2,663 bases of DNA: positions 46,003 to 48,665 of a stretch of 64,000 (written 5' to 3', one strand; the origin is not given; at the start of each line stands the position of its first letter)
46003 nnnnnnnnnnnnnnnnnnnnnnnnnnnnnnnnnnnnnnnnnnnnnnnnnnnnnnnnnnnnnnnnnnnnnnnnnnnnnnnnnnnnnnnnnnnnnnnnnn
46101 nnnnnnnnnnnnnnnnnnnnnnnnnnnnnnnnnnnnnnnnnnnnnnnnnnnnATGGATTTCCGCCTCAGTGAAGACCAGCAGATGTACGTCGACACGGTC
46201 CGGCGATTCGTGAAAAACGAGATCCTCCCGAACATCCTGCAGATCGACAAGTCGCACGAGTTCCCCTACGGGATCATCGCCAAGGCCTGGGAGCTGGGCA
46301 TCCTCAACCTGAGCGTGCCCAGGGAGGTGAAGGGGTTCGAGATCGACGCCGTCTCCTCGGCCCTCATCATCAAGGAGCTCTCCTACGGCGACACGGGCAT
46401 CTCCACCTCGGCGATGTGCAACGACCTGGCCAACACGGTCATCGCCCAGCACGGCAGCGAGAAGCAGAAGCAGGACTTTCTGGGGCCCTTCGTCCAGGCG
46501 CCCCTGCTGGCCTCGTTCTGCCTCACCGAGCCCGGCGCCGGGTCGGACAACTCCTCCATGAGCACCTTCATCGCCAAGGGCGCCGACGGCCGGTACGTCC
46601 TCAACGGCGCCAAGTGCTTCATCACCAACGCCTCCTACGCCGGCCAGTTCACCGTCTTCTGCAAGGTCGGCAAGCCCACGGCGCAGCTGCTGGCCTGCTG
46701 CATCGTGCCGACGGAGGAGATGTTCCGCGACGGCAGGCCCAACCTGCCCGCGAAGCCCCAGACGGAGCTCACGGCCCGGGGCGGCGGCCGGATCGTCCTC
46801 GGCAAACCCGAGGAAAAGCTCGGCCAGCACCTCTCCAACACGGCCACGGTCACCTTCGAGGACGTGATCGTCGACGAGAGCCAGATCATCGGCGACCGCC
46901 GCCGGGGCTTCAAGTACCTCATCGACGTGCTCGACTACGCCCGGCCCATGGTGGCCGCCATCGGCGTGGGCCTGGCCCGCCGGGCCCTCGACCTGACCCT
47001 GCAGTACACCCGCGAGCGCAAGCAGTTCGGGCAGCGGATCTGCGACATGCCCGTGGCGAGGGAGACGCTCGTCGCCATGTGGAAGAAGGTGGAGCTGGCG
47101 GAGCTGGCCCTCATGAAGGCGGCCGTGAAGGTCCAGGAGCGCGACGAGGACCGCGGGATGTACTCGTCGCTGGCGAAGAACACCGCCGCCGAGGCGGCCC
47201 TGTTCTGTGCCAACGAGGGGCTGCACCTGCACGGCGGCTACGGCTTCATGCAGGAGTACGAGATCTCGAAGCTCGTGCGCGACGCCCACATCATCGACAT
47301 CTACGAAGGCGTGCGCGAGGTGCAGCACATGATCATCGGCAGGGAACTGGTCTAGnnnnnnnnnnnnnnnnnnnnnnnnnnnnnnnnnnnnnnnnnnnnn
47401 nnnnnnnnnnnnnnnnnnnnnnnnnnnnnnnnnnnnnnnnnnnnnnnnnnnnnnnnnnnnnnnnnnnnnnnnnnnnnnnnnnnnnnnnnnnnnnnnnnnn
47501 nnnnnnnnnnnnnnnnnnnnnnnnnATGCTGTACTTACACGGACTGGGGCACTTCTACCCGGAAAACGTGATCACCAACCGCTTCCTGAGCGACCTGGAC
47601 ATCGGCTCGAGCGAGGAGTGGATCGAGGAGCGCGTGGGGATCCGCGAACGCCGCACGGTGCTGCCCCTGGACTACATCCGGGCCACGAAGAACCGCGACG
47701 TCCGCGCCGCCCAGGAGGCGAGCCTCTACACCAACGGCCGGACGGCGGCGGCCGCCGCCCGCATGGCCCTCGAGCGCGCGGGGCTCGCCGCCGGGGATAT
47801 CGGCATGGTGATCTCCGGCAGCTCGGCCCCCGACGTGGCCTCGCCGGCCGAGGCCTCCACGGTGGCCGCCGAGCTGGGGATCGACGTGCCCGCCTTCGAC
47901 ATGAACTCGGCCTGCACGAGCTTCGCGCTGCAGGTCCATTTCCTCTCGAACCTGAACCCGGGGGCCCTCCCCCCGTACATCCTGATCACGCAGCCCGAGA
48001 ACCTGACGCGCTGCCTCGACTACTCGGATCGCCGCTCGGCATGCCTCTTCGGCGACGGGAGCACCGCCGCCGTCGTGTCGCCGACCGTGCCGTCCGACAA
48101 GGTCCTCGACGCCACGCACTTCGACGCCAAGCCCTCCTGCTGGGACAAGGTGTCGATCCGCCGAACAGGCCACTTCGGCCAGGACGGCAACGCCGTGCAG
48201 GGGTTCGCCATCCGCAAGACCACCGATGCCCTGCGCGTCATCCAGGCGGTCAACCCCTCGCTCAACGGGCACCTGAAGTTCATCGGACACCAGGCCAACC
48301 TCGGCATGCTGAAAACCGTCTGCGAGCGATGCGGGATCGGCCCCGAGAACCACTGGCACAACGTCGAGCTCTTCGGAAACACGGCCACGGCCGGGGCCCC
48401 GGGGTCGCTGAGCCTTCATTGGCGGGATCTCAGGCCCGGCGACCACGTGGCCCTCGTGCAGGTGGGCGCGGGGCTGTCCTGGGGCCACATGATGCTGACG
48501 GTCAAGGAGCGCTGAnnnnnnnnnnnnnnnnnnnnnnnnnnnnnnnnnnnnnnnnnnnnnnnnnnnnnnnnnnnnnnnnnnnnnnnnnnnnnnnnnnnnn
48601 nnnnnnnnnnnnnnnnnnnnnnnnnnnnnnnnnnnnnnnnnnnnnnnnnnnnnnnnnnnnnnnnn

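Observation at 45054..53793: Self-contained, sigma-54-promoted type II FAS-like locus with its own ACP, PPTase, acyl-CoA dehydrogenase and HX4D acyltransferase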

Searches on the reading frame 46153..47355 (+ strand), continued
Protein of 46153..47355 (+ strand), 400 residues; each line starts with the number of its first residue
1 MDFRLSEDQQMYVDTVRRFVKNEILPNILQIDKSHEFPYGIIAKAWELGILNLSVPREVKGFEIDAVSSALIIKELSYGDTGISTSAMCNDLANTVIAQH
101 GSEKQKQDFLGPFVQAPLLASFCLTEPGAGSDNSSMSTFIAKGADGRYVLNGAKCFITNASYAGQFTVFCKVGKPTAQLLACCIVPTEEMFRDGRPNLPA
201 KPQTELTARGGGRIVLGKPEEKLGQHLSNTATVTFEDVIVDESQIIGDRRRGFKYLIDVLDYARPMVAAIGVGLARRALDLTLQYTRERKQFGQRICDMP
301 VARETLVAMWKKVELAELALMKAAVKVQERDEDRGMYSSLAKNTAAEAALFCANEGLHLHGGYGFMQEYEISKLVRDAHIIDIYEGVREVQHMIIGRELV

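Call 40: search_solved_structures(query=window:46153-47355:+, max_evalue=1e-20, show_alignments=1)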
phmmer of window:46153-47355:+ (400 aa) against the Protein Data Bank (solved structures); distinct sequences matched with E-value up to 1e-20: 73 (the best 60 are shown).
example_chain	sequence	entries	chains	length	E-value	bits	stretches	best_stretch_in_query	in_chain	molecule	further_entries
1ege_A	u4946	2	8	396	1.5e-69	238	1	2-398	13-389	MEDIUM CHAIN ACYL-COA DEHYDROGENASE | Acyl-CoA dehydrogenase, medium-chain specific, mitochondrial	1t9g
2a1t_A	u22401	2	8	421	2e-69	237.6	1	2-398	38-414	Acyl-CoA dehydrogenase, medium-chain specific, mitochondrial precursor | Medium-chain specific acyl-CoA dehydrogenase, mitochondrial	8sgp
3mdd_A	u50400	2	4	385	2.5e-69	237.3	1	2-398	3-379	MEDIUM CHAIN ACYL-COA DEHYDROGENASE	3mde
1udy_A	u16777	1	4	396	2.9e-69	237.1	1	2-398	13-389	Acyl-CoA dehydrogenase, medium-chain specific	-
4p13_A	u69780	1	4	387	5e-69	236.3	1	2-398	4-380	Medium-chain specific acyl-CoA dehydrogenase, mitochondrial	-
1egc_A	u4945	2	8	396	2e-68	234.3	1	2-398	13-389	MEDIUM CHAIN ACYL-COA DEHYDROGENASE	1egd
1ukw_A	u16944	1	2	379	1.7e-64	221.4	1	1-399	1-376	acyl-CoA dehydrogenase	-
2dvl_A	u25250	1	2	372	1.2e-61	212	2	207-399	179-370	Acyl-CoA dehydrogenase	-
4n5f_A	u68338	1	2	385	2.9e-60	207.5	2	214-399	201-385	Putative acyl-CoA dehydrogenase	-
5ol2_C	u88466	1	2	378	3.5e-57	197.3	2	211-399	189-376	Acyl-CoA dehydrogenase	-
4l1f_A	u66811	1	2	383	4.7e-57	196.9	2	1-174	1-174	Acyl-CoA dehydrogenase domain protein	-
4m9a_A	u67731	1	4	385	1.3e-56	195.5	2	214-399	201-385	Acyl-CoA dehydrogenase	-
9w60_A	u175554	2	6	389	7.1e-56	193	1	1-397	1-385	Butyryl CoA dehydrogenase apo protein | Butyryl CoA Dehydrogenase with FAD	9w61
3pfd_A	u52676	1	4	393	8.9e-55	189.4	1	215-399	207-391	Acyl-CoA dehydrogenase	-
1buc_A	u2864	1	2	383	1.6e-54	188.5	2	214-399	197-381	BUTYRYL-COA DEHYDROGENASE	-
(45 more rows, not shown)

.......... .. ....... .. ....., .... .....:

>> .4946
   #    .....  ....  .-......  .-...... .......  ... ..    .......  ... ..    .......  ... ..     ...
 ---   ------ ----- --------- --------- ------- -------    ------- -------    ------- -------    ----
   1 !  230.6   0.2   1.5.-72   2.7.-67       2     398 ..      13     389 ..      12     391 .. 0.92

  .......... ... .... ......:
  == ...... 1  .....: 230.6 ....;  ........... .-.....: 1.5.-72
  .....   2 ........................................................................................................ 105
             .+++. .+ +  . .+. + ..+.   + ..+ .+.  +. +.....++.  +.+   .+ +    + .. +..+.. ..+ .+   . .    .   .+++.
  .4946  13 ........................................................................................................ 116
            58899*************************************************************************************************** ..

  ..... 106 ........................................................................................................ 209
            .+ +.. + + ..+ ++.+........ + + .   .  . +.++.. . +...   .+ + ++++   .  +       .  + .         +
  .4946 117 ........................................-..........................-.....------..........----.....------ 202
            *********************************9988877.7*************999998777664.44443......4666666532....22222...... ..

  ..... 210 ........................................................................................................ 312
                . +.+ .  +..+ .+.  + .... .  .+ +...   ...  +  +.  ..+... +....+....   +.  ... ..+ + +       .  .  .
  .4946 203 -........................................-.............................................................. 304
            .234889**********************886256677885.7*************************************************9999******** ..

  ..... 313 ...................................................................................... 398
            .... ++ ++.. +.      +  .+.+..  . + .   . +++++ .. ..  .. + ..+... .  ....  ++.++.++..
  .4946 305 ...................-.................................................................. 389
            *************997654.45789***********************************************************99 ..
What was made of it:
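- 46153..47355 (+): ACAD-family flavoenzyme, MCAD/Bcd-like, with a lineage-wide ~21-aa loop insertion; the inferred enoyl-thioester reductase of the pathway. Best PDB hit is MCAD at 238 bits; Bcd 197, CarC 174 (call 40).
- On Acyl-CoA dehydrogenase family (ACAD): IYEG Glu aligned to MCAD Glu376 (call 40).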

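Call 88: predict_structure(alignment_id=A2)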
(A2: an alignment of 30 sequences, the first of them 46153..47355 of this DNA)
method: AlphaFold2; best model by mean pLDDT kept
length: 400 residues; sequences in the alignment: 30
mean_pLDDT: 79.4   pTM: 0.83
mean pLDDT of the five models: 79.4, 77.5, 76.6, 76.4, 68.5
residues with pLDDT >= 90: 88; 70-90: 234; 50-70: 54; < 50: 24
segments of 3 or more residues with pLDDT < 50: 127-132, 221-227, 385-389
pLDDT, mean of each block of 10 residues (from residue 1): 76 92 88 75 83 82 86 91 79 85 90 78 61 68 90 77 82 82 82 53 76 77 50 87 82 75 86 93 88 86 93 95 91 84 88 87 61 73 51 53
secondary structure, 60 per line:
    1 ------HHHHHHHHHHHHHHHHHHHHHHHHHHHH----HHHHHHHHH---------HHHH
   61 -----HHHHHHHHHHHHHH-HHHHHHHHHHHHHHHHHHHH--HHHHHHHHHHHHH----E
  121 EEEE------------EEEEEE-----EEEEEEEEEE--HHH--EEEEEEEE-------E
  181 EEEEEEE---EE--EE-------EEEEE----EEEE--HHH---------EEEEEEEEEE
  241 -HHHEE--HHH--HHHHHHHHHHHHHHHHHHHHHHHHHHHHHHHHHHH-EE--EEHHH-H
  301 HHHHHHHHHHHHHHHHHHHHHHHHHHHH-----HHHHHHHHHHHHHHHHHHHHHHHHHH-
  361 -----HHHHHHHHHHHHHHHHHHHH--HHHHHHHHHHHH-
elements in order: H7-34 H39-47 H57-60 H66-79 H81-100 H103-115 E120-124 E137-142 E148-157 E165-172 E180-187 E204-208 E213-216 E231-240 H254-288 H300-328 H334-359 H366-385 H388-399

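Call 92: fold_search(model_id=the predicted structure, library=pdb)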
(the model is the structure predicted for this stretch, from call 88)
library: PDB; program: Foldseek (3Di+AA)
matches with E <= 10: 490; with E <= 0.001: 315
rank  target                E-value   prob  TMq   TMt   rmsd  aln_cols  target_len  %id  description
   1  1egd_A                2.5e-24  1.00  0.85  0.88   3.2       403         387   34  STRUCTURE OF T255E, E376G MUTANT OF HUMAN MEDIUM CHAIN ACYL-COA DEHYDROGENASE (released 1997-06-16)
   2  1ege_A                6.1e-24  1.00  0.85  0.88   3.5       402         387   34  STRUCTURE OF T255E, E376G MUTANT OF HUMAN MEDIUM CHAIN ACYL-COA DEHYDROGENASE (released 1997-06-16)
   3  4p13_B                8.1e-24  1.00  0.85  0.88   3.4       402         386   34  Medium chain acyl-CoA dehydrogenase, K304E mutant (released 2015-03-18)
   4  1ukw_A                9.3e-24  1.00  0.83  0.88   5.0       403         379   33  Crystal structure of medium-chain acyl-CoA dehydrogenase from Thermus thermophilus HB8 (released 2004-11-09)
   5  8sgp_A                3.3e-23  1.00  0.85  0.89   2.9       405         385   35  human liver mitochondrial Medium-chain specific acyl-CoA dehydrogenase (released 2024-02-21)
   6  1buc_A                3.5e-23  1.00  0.84  0.88   3.6       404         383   32  THREE-DIMENSIONAL STRUCTURE OF BUTYRYL-COA DEHYDROGENASE FROM MEGASPHAERA ELSDENII (released 1995-04-20)
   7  4l1f_A                5.5e-23  1.00  0.85  0.89   3.6       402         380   32  Electron transferring flavoprotein of Acidaminococcus fermentans: Towards a mechanism of flavin-based electron bifurca (released 2014-01-15)
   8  4p13_A                5.8e-23  1.00  0.85  0.88   3.5       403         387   34  Medium chain acyl-CoA dehydrogenase, K304E mutant (released 2015-03-18)
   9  3mdd_A                8.0e-23  1.00  0.85  0.89   3.0       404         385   34  CRYSTAL STRUCTURES OF MEDIUM CHAIN ACYL-COA DEHYDROGENASE FROM PIG LIVER MITOCHONDRIA WITH AND WITHOUT SUBSTRATE (released 1994-09-30)
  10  1t9g_A                8.8e-23  1.00  0.86  0.89   2.9       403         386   35  Structure of the human MCAD:ETF complex (released 2004-06-08)
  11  1jqi_A                1.2e-22  1.00  0.85  0.88   3.5       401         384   30  Crystal Structure of Rat Short Chain Acyl-CoA Dehydrogenase Complexed With Acetoacetyl-CoA (released 2002-02-13)
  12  8sgs_A                1.3e-22  1.00  0.83  0.87   3.5       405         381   30  human liver mitochondrial Short-chain specific acyl-CoA dehydrogenase (released 2024-02-21)
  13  2vig_A                1.3e-22  1.00  0.82  0.87   3.5       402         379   31  Crystal structure of human short-chain acyl CoA dehydrogenase (released 2007-12-25)
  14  1t9g_C                1.6e-22  1.00  0.86  0.88   2.9       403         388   35  Structure of the human MCAD:ETF complex (released 2004-06-08)
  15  9w61_D                1.7e-22  1.00  0.82  0.85   3.8       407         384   31  Butyryl CoA dehydrogenase with FAD (released 2025-11-26)
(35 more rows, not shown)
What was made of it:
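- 46153..47355 (+): AF2 model matches MCAD and Bcd at TM 0.85-0.89 (calls 88, 92).
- On Acyl-CoA dehydrogenase family (ACAD): AF2 model matches at TM 0.85-0.89 (calls 88, 92).
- The ACAD fold matches the reductive Bcd of Megasphaera and Acidaminococcus almost as well as MCAD (call 92). The ACAD is most similar to medium-chain acyl-CoA dehydrogenase and keeps the catalytic Glu (calls 40, 92).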

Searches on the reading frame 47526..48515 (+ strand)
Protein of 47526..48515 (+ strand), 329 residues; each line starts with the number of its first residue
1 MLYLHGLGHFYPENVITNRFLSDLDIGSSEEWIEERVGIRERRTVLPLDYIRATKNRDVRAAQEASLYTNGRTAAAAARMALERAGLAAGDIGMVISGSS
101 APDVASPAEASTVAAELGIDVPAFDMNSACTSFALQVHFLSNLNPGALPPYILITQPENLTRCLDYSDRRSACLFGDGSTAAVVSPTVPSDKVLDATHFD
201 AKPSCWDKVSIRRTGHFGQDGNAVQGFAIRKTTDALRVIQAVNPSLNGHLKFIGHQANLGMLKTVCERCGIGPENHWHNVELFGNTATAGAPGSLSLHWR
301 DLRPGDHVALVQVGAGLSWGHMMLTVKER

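Call 5: search_protein_families(library=pfam, proteins=[window:47526-48515:+])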
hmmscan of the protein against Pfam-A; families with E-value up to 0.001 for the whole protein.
window:47526-48515:+ (329 aa): 2 families
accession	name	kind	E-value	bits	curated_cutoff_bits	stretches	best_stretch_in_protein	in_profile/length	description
PF08541.16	ACP_syn_III_C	-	2.3e-16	60.1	26.6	1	252-325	14-89/90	3-Oxoacyl-[acyl-carrier-protein (ACP)] synthase III C terminal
PF08545.16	ACP_syn_III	-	7.3e-13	48.7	24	1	124-196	1-74/80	3-Oxoacyl-[acyl-carrier-protein (ACP)] synthase III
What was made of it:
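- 47526..48515 (+): KAS III (FabH-like) initiating condensing enzyme. PF08545 and PF08541 (call 5).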

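Call 6: search_protein_families(library=ncbifam, proteins=[window:47526-48515:+], max_evalue=0.00001)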
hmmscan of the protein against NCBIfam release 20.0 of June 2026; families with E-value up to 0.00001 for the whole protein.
window:47526-48515:+ (329 aa): 8 families
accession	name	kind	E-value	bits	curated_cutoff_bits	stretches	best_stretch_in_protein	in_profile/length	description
NF006829.0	PRK09352.1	subfamily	7.2e-52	176.3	249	1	4-326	7-321/322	beta-ketoacyl-ACP synthase 3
TIGR00747.1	fabH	subfamily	2.3e-43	148.5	292.1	1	4-324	5-320/322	beta-ketoacyl-ACP synthase III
NF004623.0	PRK05963.1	equivalog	5.5e-37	127.8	437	1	4-324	8-326/328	beta-ketoacyl-ACP synthase III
NF005703.0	PRK07515.1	equivalog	5.4e-28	97.9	304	1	27-324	52-370/373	beta-ketoacyl-ACP synthase III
NF005541.0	PRK07204.1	equivalog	1.2e-23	84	402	1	66-200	48-184/329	beta-ketoacyl-ACP synthase III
NF006720.0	PRK09258.1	equivalog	9.6e-17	61.3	285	2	72-135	63-128/338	3-oxoacyl-ACP synthase III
NF005308.0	PRK06840.1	equivalog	4e-10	39.2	315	1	3-216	6-203/339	3-oxoacyl-ACP synthase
NF003274.0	PRK04262.1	equivalog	1.6e-06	27.4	244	0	74-328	55-310/347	hydroxymethylglutaryl-CoA synthase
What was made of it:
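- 47526..48515 (+): Below the FabH cut-offs (call 6).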

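Call 67: search_solved_structures(query=window:47526-48515:+, max_evalue=1e-20)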
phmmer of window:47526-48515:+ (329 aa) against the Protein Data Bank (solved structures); distinct sequences matched with E-value up to 1e-20: 24.
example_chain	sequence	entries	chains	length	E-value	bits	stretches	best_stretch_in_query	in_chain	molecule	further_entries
8vd9_A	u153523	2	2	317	2e-33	119.4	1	5-323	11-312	Beta-ketoacyl-[acyl-carrier-protein] synthase III 1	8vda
2ebd_A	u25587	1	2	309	1.6e-30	109.9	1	5-324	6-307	3-oxoacyl-[acyl-carrier-protein] synthase 3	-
1ub7_A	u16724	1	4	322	4.2e-29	105.2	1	6-325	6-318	3-oxoacyl-[acyl-carrier protein] synthase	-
1ebl_A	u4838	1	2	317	5e-28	101.6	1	5-323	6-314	BETA-KETOACYL-ACP SYNTHASE III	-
1hn9_A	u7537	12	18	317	1.1e-27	100.4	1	5-323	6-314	BETA-KETOACYL-ACYL CARRIER PROTEIN SYNTHASE III | 3-oxoacyl-[acyl-carrier-protein] synthase III | 3-oxoacyl-[acyl-carrier-protein] synthase 3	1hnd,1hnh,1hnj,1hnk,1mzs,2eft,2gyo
6x7r_A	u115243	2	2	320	1.2e-27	100.4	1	5-323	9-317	3-oxoacyl-[acyl-carrier-protein] synthase 3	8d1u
1zow_A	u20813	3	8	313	1.2e-27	100.4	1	4-324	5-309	3-oxoacyl-[acyl-carrier-protein] synthase III | 3-oxoacyl-[acyl-carrier-protein] synthase 3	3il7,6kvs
9ka2_A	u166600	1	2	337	1.4e-27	100.1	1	5-323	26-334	Beta-ketoacyl-[acyl-carrier-protein] synthase III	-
3il9_A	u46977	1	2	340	1.5e-27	100.1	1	5-323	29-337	3-oxoacyl-[acyl-carrier-protein] synthase 3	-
4wzu_A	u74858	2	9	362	3.4e-27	98.9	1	73-321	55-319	3-oxoacyl-[acyl-carrier-protein] synthase 3 protein 2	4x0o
9ka5_A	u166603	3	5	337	5e-26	95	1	5-323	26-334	Beta-ketoacyl-[acyl-carrier-protein] synthase III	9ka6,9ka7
4x9k_A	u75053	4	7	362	6.7e-26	94.6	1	73-321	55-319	3-oxoacyl-[acyl-carrier-protein] synthase 3 protein 2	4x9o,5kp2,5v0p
2x3e_A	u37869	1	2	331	7.2e-26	94.5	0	70-324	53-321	3-OXOACYL-[ACYL-CARRIER-PROTEIN] SYNTHASE 3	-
4ryb_A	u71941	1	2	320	9e-26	94.2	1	4-324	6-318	3-oxoacyl-[acyl-carrier-protein] synthase 3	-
4dfe_A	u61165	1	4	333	3e-24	89.2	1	6-323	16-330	3-oxoacyl-[acyl-carrier-protein] synthase 3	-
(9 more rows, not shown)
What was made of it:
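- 47526..48515 (+): FabH structures match at 100-119 bits (call 67).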
